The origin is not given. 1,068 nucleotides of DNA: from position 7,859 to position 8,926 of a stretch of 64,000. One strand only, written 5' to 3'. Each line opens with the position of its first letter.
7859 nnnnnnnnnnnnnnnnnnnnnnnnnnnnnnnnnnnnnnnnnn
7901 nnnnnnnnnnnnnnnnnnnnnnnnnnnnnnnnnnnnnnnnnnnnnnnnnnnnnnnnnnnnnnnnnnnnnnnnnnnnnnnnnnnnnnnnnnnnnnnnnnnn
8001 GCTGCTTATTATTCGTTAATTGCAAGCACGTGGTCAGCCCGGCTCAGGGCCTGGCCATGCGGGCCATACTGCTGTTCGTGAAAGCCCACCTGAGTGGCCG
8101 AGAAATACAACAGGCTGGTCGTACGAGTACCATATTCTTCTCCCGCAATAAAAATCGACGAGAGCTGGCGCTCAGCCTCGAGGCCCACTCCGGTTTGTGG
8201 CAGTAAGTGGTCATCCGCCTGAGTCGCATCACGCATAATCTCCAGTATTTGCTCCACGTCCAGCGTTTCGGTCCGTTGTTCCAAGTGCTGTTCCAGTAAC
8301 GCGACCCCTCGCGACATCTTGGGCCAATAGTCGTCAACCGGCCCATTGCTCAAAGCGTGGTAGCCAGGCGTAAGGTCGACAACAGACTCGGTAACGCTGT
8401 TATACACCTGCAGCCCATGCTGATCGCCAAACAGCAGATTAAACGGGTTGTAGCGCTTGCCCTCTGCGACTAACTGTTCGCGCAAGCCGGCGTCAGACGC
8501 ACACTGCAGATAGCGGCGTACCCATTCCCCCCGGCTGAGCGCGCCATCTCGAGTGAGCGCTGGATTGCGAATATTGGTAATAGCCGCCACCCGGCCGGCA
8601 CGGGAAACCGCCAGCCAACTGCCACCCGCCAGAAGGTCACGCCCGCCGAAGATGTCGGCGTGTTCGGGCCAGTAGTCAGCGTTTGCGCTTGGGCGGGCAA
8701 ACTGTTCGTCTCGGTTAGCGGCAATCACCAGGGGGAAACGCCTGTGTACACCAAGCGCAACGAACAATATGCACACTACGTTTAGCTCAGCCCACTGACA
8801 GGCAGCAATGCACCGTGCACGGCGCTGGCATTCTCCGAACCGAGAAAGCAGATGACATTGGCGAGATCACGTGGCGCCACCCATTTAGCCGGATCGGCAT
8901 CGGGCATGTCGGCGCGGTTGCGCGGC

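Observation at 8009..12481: Four-gene operon linking an AHL/penicillin-type Ntn acylase lipoprotein to an NRDE (TANGO2-like) protein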

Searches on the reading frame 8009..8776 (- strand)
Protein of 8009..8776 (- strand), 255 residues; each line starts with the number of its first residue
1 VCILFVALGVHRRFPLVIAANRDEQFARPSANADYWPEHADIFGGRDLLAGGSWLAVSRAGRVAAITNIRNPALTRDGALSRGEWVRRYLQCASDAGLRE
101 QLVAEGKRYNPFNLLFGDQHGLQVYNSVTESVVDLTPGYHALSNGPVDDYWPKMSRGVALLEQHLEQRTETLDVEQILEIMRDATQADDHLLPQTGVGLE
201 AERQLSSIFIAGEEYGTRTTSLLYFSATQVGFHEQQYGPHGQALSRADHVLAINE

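Call 3: search_protein_families(library=pfam, proteins=[window:8009-8776:-], max_evalue=0.01)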
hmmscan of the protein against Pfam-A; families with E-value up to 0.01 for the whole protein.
window:8009-8776:- (255 aa): 1 family
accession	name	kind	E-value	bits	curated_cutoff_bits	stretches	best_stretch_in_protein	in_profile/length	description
PF05742.17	TANGO2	-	6.1e-60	203.9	22.6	1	1-237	1-255/257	Transport and Golgi organisation 2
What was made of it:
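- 8009..8776 (-): NRDE/TANGO2-family protein, 255 aa, GTG start. PF05742 6.1e-60 (call 3).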

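Call 4: search_protein_families(library=ncbifam, proteins=[window:8009-8776:-], max_evalue=0.01)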
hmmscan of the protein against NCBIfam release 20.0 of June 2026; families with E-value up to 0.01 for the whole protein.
window:8009-8776:- (255 aa): 1 family
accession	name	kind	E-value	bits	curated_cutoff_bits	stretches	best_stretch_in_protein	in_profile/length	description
NF040521.1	C45_proenzyme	subfamily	0.0024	17.3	85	1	47-187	140-283/313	C45 family autoproteolytic acyltransferase/hydrolase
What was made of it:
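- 8009..8776 (-): Weak C45 autoproteolytic acyltransferase hit, E 0.0024 (call 4).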

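Call 5: find_homologous_proteins(query=window:8009-8776:-, max_evalue=0.00001)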
Query window:8009-8776:- (255 aa): 1002 proteins with E <= 0.00001 among 4991 candidates; the best 120 are listed.
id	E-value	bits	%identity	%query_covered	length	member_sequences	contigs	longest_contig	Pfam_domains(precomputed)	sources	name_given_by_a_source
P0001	1.2e-168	577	100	100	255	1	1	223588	PF05742.18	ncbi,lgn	-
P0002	8.0e-91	322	58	99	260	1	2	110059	PF05742.18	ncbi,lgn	-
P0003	1.0e-87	312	59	93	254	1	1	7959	PF05742.18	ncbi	ncbi:MAG: NRDE family protein [Pseudomonadales bacterium]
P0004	1.9e-87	311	58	94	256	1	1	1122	PF05742.18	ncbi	-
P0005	3.2e-87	310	57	99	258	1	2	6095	PF05742.18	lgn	-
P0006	4.0e-87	310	59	93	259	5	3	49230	PF05742.18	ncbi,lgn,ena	-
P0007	1.6e-84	301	58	93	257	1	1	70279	PF05742.18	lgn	-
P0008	6.8e-82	293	57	91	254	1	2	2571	PF05742.18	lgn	-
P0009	6.8e-82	293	54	95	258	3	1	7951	PF05742.18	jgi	-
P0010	1.1e-80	289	57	95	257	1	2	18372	PF05742.18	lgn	-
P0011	2.2e-76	275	53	98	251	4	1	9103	PF05742.18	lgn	-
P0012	1.5e-73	265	54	95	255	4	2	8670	PF05742.18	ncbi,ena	-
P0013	1.3e-71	259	52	98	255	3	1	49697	PF05742.18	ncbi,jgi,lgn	-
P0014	3.0e-71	258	51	95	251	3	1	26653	PF05742.18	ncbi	-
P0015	5.3e-71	257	52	93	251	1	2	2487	PF05742.18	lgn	-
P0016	6.6e-71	257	51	98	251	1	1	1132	PF05742.18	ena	-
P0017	1.4e-70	256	51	98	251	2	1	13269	PF05742.18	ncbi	ncbi:MAG: NRDE family protein [Pseudomonadales bacterium]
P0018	9.6e-70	253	48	96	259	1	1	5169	PF05742.18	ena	-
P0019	2.3e-69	252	51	95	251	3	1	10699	PF05742.18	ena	-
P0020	4.7e-68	247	48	97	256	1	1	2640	PF05742.18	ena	-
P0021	5.9e-68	247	46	99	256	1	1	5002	PF05742.18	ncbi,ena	-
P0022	6.1e-68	247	47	99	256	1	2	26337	PF05742.18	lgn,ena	-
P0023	8.7e-68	247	48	98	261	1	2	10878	PF05742.18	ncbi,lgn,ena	-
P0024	3.2e-67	245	50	97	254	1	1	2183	PF05742.18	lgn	-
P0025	1.0e-66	243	47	95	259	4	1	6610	PF05742.18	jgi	-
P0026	1.1e-66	243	46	95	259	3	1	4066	PF05742.18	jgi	jgi:uncharacterized protein with NRDE domain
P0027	1.6e-66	242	50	93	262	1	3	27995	PF05742.18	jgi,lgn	-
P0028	2.8e-66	242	48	98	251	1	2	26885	PF05742.18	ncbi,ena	-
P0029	4.1e-66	241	45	99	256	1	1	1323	PF05742.18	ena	-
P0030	6.8e-66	240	48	98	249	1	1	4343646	PF05742.18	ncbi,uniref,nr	ncbi:NRDE family protein [Shewanella youngdeokensis]|uniref:NRDE family protein n=1 Tax=Shewanella y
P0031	8.1e-66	240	50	95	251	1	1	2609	PF05742.18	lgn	-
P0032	8.5e-66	240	52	87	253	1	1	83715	PF05742.18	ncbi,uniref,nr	ncbi:NRDE family protein [Shewanella sp. Isolate11]|uniref:NRDE family protein n=1 Tax=Shewanella sp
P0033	2.6e-65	238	46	99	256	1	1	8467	PF05742.18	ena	-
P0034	7.7e-65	237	49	95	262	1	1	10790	PF05742.18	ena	-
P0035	9.7e-65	237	48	100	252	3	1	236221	PF05742.18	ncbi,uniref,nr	ncbi:NRDE family protein [Shewanella sp. A32]|uniref:NRDE family protein n=1 Tax=Shewanella sp. A32 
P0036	2.4e-64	235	48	96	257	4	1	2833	PF05742.18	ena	-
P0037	3.2e-64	235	47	97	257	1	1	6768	PF05742.18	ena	-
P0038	4.7e-64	234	45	99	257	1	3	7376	PF05742.18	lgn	-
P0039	4.9e-64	234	44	98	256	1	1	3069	PF05742.18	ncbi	ncbi:MAG: NRDE family protein [bacterium]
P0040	6.0e-64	234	47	93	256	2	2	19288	PF05742.18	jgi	jgi:uncharacterized protein with NRDE domain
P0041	6.6e-64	234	44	100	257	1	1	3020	PF05742.18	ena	-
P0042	7.8e-64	234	49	96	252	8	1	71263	PF05742.18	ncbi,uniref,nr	ncbi:NRDE family protein [Shewanella colwelliana]|uniref:NRDE family protein n=1 Tax=Shewanella colw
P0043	1.3e-63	233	48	100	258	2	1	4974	PF05742.18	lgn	-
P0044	1.9e-63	232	45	99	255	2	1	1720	PF05742.18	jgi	jgi:uncharacterized protein with NRDE domain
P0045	2.6e-63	232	47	96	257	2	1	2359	PF05742.18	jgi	jgi:uncharacterized protein with NRDE domain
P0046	3.1e-63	232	45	99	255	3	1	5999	PF05742.18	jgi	jgi:uncharacterized protein with NRDE domain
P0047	4.2e-63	231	49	96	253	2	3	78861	PF05742.18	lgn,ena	-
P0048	4.4e-63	231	47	93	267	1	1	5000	PF05742.18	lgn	-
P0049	9.5e-63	230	47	99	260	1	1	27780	PF05742.18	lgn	-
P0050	1.4e-62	229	47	98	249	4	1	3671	PF05742.18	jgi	jgi:uncharacterized protein with NRDE domain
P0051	1.6e-62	229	46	100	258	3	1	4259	PF05742.18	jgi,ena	-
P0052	2.9e-62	229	45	99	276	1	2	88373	PF05742.18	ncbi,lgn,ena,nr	ncbi:MAG: hypothetical protein GKR96_00665 [Gammaproteobacteria bacterium]|nr:hypothetical protein [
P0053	5.8e-62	227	48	96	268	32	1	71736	PF05742.18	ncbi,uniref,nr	ncbi:NRDE family protein [Shewanella sp. Isolate8]|uniref:NRDE family protein n=1 Tax=Shewanella sp.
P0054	5.9e-62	227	45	93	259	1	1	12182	PF05742.18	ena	-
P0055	6.4e-62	227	45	100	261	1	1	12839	PF05742.18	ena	-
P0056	8.1e-62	227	46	99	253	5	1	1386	PF05742.18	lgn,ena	-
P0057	1.0e-61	227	45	100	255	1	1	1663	PF05742.18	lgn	-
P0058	1.6e-61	226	44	95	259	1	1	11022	PF05742.18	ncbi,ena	-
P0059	3.1e-61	225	48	96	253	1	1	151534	PF05742.18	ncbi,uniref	ncbi:NRDE family protein [Shewanella sp. YIC-542]|uniref:NRDE family protein n=1 Tax=Shewanella myti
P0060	3.7e-61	225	47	99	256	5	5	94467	PF05742.18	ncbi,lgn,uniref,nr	ncbi:NRDE family protein [Shewanella algidipiscicola]|uniref:NRDE family protein n=1 Tax=Shewanella 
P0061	5.3e-61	224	44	100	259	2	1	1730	PF05742.18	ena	-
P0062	5.9e-61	224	47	96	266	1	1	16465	PF05742.18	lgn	-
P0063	1.2e-60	223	45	100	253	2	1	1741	PF05742.18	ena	-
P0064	1.4e-60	223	45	100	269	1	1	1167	PF05742.18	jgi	jgi:uncharacterized protein with NRDE domain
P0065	1.5e-60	223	46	95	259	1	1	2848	PF05742.18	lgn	-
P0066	2.0e-60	222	46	100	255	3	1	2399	PF05742.18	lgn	-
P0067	2.1e-60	222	45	99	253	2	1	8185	PF05742.18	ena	-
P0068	2.1e-60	222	43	99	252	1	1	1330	PF05742.18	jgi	-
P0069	2.3e-60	222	45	98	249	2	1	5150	PF05742.18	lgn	-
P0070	2.5e-60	222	47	97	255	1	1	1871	PF05742.18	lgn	-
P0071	3.0e-60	222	45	95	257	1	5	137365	PF05742.18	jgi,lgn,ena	-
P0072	3.0e-60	222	45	99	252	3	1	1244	PF05742.18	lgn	-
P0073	3.2e-60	222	46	93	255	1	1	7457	PF05742.18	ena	-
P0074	3.5e-60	222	45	99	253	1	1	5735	PF05742.18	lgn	-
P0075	6.1e-60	221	46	97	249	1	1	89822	PF05742.18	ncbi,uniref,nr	ncbi:NRDE family protein [Shewanella abyssi]|uniref:NRDE family protein n=1 Tax=Shewanella abyssi Ta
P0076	7.3e-60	221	47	96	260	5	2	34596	PF05742.18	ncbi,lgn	-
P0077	7.3e-60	221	47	96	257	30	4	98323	PF05742.18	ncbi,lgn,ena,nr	ncbi:MAG: NRDE family protein [Gammaproteobacteria bacterium]|nr:NRDE family protein [Gammaproteobac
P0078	1.0e-59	220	44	96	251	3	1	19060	PF05742.18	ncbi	-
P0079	1.1e-59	220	42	100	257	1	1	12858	PF05742.18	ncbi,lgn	ncbi:MAG: NRDE family protein [Spirochaetota bacterium]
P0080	1.3e-59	220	44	95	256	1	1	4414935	PF05742.18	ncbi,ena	-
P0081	1.3e-59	220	46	95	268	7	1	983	PF05742.18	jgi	jgi:uncharacterized protein with NRDE domain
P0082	1.5e-59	220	45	96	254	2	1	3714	PF05742.18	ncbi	ncbi:MAG: NRDE family protein [Shewanella sp.]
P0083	1.6e-59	220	43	99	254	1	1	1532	PF05742.18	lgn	-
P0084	1.7e-59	219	47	95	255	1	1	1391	PF05742.18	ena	-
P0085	2.2e-59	219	47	95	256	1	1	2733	PF05742.18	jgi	jgi:uncharacterized protein with NRDE domain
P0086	2.5e-59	219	44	95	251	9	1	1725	PF05742.18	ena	-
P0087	2.7e-59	219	43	100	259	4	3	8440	PF05742.18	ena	-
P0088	3.0e-59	219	43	99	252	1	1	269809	PF05742.18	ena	-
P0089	3.2e-59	219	44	100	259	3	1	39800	PF05742.18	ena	-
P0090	3.5e-59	218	44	99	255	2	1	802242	PF05742.18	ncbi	ncbi:NRDE family protein [Aliiglaciecola litoralis]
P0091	3.5e-59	218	46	98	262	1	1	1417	PF05742.18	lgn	-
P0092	3.7e-59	218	43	99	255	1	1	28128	PF05742.18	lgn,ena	-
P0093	5.7e-59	218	45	96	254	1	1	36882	PF05742.18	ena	-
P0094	9.2e-59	217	44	100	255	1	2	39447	PF05742.18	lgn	-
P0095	1.0e-58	217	45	97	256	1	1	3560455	PF05742.18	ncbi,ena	-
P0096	1.2e-58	217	44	99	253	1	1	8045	PF05742.18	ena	-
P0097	1.3e-58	217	44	99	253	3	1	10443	PF05742.18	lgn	-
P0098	1.3e-58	217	44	99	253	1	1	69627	PF05742.18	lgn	-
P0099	1.3e-58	217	43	95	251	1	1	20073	PF05742.18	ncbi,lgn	-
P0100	1.4e-58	216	43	99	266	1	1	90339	PF05742.18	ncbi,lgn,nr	ncbi:MAG: NRDE family protein [Acidiferrobacterales bacterium]|nr:NRDE family protein [Acidiferrobac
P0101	1.5e-58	216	44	96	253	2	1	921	PF05742.18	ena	-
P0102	1.5e-58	216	46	94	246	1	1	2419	PF05742.18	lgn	-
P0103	1.6e-58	216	44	95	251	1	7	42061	PF05742.18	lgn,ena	-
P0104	1.6e-58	216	44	95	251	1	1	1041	PF05742.18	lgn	-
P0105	2.0e-58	216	47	93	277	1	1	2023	PF05742.18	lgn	-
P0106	2.1e-58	216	41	100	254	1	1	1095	PF05742.18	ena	-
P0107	2.1e-58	216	42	100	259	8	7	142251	PF05742.18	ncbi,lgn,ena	-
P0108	2.3e-58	216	45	96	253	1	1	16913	PF05742.18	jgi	-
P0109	3.0e-58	215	45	98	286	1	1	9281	PF05742.18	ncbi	-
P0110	3.3e-58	215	41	100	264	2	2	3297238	PF05742.18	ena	-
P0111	3.7e-58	215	44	96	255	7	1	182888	PF05742.18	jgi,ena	-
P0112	3.9e-58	215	43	96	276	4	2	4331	PF05742.18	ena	-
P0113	4.2e-58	215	46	95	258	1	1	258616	PF05742.18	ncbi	-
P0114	4.3e-58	215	45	91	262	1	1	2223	PF05742.18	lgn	-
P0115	5.3e-58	215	45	100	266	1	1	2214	PF05742.18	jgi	jgi:uncharacterized protein with NRDE domain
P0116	6.0e-58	214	44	94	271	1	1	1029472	PF05742.18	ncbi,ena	-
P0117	6.1e-58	214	44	99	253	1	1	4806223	PF05742.18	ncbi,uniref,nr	ncbi:NRDE family protein [Thalassotalea psychrophila]|uniref:NRDE family protein n=1 Tax=Thalassotal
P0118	8.0e-58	214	43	99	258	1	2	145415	PF05742.18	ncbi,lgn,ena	-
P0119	9.4e-58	214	44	99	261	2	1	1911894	PF05742.18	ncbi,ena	-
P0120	9.6e-58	214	46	95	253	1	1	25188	PF05742.18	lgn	-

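Call 7: find_encoding_contigs(protein=P0001, flank=10000, max_places=3)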
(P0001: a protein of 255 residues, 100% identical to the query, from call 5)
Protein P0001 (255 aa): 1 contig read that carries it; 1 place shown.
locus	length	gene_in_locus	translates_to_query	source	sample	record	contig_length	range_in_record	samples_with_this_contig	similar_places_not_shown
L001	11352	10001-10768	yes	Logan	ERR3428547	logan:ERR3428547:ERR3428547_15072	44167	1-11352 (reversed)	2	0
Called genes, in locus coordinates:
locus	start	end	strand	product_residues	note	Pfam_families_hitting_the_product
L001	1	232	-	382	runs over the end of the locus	PF01070:FMN_dh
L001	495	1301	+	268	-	PF00378:ECH_1, PF16113:ECH_2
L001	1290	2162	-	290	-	PF01370:Epimerase, PF04321:RmlD_sub_bind, PF01073:3Beta_HSD (weak), PF02719:Polysacc_synt_2, PF16363:GDP_Man_Dehyd, PF07993:NAD_binding_4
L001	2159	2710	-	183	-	PF00908:dTDP_sugar_isom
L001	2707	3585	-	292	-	PF00483:NTP_transferase, PF12804:NTP_transf_3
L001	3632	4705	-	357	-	PF01073:3Beta_HSD, PF01370:Epimerase, PF02719:Polysacc_synt_2, PF04321:RmlD_sub_bind, PF16363:GDP_Man_Dehyd, PF07993:NAD_binding_4 (weak)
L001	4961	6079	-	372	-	-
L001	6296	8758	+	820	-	PF01804:Penicil_amidase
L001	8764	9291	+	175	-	PF11086:DUF2878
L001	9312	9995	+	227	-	PF00106:adh_short, PF01370:Epimerase, PF08659:KR (faint), PF13561:adh_short_C2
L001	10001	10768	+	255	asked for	PF05742:TANGO2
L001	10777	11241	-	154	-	PF00254:FKBP_C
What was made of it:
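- Checked: An independent gene call on the same contig uses the same start (call 7).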

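Call 8: find_encoding_contigs(protein=P0002, flank=10000, max_places=3)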
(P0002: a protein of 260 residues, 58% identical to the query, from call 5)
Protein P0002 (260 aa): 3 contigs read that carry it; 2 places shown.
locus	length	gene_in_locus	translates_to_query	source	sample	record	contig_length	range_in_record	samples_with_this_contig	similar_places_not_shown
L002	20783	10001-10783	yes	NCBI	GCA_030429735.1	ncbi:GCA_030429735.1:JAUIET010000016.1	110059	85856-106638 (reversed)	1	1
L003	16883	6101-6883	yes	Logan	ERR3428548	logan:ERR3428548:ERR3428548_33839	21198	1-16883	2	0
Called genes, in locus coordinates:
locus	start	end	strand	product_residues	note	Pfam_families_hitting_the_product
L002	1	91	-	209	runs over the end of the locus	PF14366:DUF4410 (weak)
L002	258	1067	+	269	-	PF00378:ECH_1, PF16113:ECH_2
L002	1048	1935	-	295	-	PF01370:Epimerase, PF04321:RmlD_sub_bind, PF02719:Polysacc_synt_2 (weak), PF07993:NAD_binding_4 (weak), PF16363:GDP_Man_Dehyd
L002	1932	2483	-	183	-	PF00908:dTDP_sugar_isom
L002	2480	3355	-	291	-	PF00483:NTP_transferase, PF12804:NTP_transf_3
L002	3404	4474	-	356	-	PF01073:3Beta_HSD, PF01370:Epimerase, PF02719:Polysacc_synt_2, PF04321:RmlD_sub_bind, PF07993:NAD_binding_4, PF16363:GDP_Man_Dehyd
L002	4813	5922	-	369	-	-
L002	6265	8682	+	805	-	-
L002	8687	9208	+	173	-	PF11086:DUF2878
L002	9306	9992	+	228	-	PF00106:adh_short, PF01370:Epimerase, PF13561:adh_short_C2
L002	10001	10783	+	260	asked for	PF05742:TANGO2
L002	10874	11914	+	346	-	PF01636:APH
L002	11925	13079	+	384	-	PF06441:EHN, PF00561:Abhydrolase_1, PF12697:Abhydrolase_6 (weak)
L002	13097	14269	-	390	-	PF02771:Acyl-CoA_dh_N, PF02770:Acyl-CoA_dh_M, PF00441:Acyl-CoA_dh_1, PF08028:Acyl-CoA_dh_2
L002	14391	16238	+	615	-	PF12228:DUF3604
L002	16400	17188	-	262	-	PF00027:cNMP_binding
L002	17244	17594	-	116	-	PF00027:cNMP_binding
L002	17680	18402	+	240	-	PF02557:VanY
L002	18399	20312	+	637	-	PF07690:MFS_1, PF01553:Acyltransferase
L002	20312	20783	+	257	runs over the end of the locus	PF06426:SATase_N, PF00132:Hexapep (weak)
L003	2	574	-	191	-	?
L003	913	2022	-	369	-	-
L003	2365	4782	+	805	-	-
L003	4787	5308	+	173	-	PF11086:DUF2878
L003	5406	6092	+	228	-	PF00106:adh_short, PF01370:Epimerase, PF13561:adh_short_C2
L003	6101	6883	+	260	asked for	PF05742:TANGO2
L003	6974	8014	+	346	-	PF01636:APH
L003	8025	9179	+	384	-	PF06441:EHN, PF00561:Abhydrolase_1, PF12697:Abhydrolase_6 (weak)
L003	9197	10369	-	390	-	PF02771:Acyl-CoA_dh_N, PF02770:Acyl-CoA_dh_M, PF00441:Acyl-CoA_dh_1, PF08028:Acyl-CoA_dh_2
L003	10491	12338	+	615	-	PF12228:DUF3604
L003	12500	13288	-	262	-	PF00027:cNMP_binding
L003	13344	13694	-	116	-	PF00027:cNMP_binding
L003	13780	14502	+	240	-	PF02557:VanY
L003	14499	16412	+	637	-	PF07690:MFS_1, PF01553:Acyltransferase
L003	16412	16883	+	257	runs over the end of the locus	PF06426:SATase_N, PF00132:Hexapep (weak)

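Call 10: find_related_loci(query=A1, collection=genome_contigs, flank=10000)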
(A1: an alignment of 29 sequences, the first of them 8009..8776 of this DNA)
Query A1 (255 aa) in genome_contigs; peptide patterns used: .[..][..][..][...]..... (x = any residue, [..] = any of these).
600 stretches matched a pattern (row limit reached: there are more); 597 encode a relative of the query (tblastn E <= 1e-3); the best 80 are kept; 80 distinct loci.
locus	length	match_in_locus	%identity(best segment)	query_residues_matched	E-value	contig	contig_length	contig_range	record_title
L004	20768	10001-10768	47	1-255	4e-72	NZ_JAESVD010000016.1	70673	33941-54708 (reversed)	Shewanella schlegeliana strain JCM 11561 Scaffold16, whole genome shotgun sequence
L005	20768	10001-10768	47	1-255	5e-72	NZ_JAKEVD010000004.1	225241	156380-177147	Shewanella sp. Isolate13 strain M14-00199 scaffold4.1, whole genome shotgun sequence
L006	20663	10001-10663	52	1-223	4e-71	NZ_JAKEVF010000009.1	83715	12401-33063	Shewanella sp. Isolate11 strain M14-00480 scaffold9.1, whole genome shotgun sequence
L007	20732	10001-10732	45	1-241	4e-69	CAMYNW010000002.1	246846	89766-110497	MAG: uncultured Gammaproteobacteria bacterium isolate FCS_M_Gamma_079 genome assembly, contig: scaffold_5, whole genome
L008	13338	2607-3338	49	1-246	1e-68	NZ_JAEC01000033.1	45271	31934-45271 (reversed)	Shewanella colwelliana ATCC 39565 L876DRAFT_scaffold00026.26_C, whole genome shotgun sequence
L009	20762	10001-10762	44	1-253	5e-67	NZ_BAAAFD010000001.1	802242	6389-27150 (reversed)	Aliiglaciecola litoralis strain JCM 15896 sequence01, whole genome shotgun sequence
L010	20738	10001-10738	46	1-248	2e-66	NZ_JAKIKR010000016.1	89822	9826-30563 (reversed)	Shewanella abyssi strain DSM 17171 contig00016, whole genome shotgun sequence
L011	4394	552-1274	46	1-237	6e-66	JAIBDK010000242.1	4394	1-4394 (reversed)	MAG: Gammaproteobacteria bacterium isolate bin.11 k141_1567911_length_4394_cov_29.7280, whole genome shotgun sequence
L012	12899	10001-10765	41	1-254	5e-66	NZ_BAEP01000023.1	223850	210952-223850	Paraglaciecola mesophila KMM 241, whole genome shotgun sequence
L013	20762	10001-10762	42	1-254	2e-65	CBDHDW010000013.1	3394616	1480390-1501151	MAG: Candidatus Poriferihabitaceae bacterium isolate 67226578-6d30-497a-b66e-a77e508eb20a genome assembly, contig: chrom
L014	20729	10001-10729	44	1-243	3e-65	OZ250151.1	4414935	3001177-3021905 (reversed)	MAG: Candidatus Spongiihabitans sp. isolate c23cf4e8-a282-41dc-a193-41891dfe7d7a genome assembly, chromosome: 1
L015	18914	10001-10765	41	1-254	1e-64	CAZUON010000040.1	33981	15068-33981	MAG TPA_asm: uncultured Glaciecola sp. isolate SRP268394_co2_212 genome assembly, contig: NODE_1723_length_33981_cov_16.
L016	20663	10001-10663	47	1-223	5e-64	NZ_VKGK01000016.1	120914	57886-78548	Shewanella hanedai strain JCM 20706 NODE_16_length_120914_cov_46.506768, whole genome shotgun sequence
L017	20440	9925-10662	45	1-245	4e-64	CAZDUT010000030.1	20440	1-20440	MAG TPA_asm: uncultured Alteromonas sp. isolate SRP321284_co1_40 genome assembly, contig: NODE_3090_length_20440_cov_5.0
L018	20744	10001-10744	45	1-244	5e-64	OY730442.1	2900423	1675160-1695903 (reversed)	MAG: Arenicellales bacterium isolate a2271f91-884a-4664-afb6-7c1ea3e8873e genome assembly, chromosome: 1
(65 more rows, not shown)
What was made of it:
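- Closest known: Human TANGO2. Same: Shewanella NRDE proteins are 46-52% identical (calls 5, 10).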

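Call 12: find_encoding_contigs(protein=P0006, flank=8000, max_places=2)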
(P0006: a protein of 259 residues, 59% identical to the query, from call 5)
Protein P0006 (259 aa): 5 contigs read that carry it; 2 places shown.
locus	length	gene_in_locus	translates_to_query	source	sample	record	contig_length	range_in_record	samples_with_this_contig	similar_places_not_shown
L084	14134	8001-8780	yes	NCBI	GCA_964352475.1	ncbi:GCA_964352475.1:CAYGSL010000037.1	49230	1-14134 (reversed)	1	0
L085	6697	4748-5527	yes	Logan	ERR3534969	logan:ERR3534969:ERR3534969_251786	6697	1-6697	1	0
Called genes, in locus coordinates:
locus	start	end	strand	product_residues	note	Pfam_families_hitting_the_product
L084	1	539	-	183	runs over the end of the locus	PF00908:dTDP_sugar_isom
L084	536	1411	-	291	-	PF00483:NTP_transferase, PF12804:NTP_transf_3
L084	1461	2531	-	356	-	PF01073:3Beta_HSD, PF01370:Epimerase, PF02719:Polysacc_synt_2, PF04321:RmlD_sub_bind, PF07993:NAD_binding_4, PF16363:GDP_Man_Dehyd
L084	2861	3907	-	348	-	-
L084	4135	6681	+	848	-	PF01804:Penicil_amidase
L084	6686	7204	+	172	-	PF11086:DUF2878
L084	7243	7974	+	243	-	PF00106:adh_short, PF01370:Epimerase (weak), PF13561:adh_short_C2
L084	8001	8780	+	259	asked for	PF05742:TANGO2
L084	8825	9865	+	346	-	PF01636:APH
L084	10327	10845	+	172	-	-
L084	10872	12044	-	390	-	PF02771:Acyl-CoA_dh_N, PF02770:Acyl-CoA_dh_M, PF00441:Acyl-CoA_dh_1, PF08028:Acyl-CoA_dh_2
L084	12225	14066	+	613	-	PF12228:DUF3604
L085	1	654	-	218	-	?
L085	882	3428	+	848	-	PF01804:Penicil_amidase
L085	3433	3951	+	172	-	PF11086:DUF2878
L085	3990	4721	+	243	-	PF00106:adh_short, PF01370:Epimerase (weak), PF13561:adh_short_C2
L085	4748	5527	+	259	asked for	PF05742:TANGO2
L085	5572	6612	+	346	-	PF01636:APH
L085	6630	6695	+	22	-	?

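Call 13: find_encoding_contigs(protein=P0007, flank=8000, max_places=2)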
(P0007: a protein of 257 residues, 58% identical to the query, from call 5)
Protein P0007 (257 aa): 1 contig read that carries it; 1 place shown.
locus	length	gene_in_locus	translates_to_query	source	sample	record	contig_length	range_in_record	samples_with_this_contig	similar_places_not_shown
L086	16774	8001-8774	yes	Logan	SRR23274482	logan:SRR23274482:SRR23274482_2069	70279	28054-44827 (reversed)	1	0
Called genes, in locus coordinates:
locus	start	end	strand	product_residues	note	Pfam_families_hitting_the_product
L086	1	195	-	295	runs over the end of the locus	PF01370:Epimerase, PF04321:RmlD_sub_bind, PF01073:3Beta_HSD (weak), PF02719:Polysacc_synt_2 (weak), PF16363:GDP_Man_Dehyd, PF07993:NAD_binding_4 (weak)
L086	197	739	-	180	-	PF00908:dTDP_sugar_isom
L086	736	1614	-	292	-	PF00483:NTP_transferase, PF12804:NTP_transf_3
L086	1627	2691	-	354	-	PF01073:3Beta_HSD, PF01370:Epimerase, PF02719:Polysacc_synt_2, PF04321:RmlD_sub_bind, PF16363:GDP_Man_Dehyd, PF07993:NAD_binding_4 (weak)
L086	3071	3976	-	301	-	-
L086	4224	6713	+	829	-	PF01804:Penicil_amidase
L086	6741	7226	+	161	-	PF11086:DUF2878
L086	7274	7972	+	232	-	PF00106:adh_short, PF01370:Epimerase (weak), PF13561:adh_short_C2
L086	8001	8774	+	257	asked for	PF05742:TANGO2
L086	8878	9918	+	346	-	PF01636:APH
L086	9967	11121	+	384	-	PF06441:EHN, PF00561:Abhydrolase_1, PF12697:Abhydrolase_6 (weak)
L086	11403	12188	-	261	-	PF00027:cNMP_binding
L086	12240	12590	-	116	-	PF00027:cNMP_binding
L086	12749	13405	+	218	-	PF02557:VanY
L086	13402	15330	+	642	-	PF07690:MFS_1, PF01553:Acyltransferase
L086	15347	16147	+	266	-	PF06426:SATase_N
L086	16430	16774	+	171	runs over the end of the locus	-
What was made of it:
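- In L002, L084 and L086 the APH gene directly follows NRDE on the same strand, followed by EHN, with an ACAD nearby (calls 8, 12, 13).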
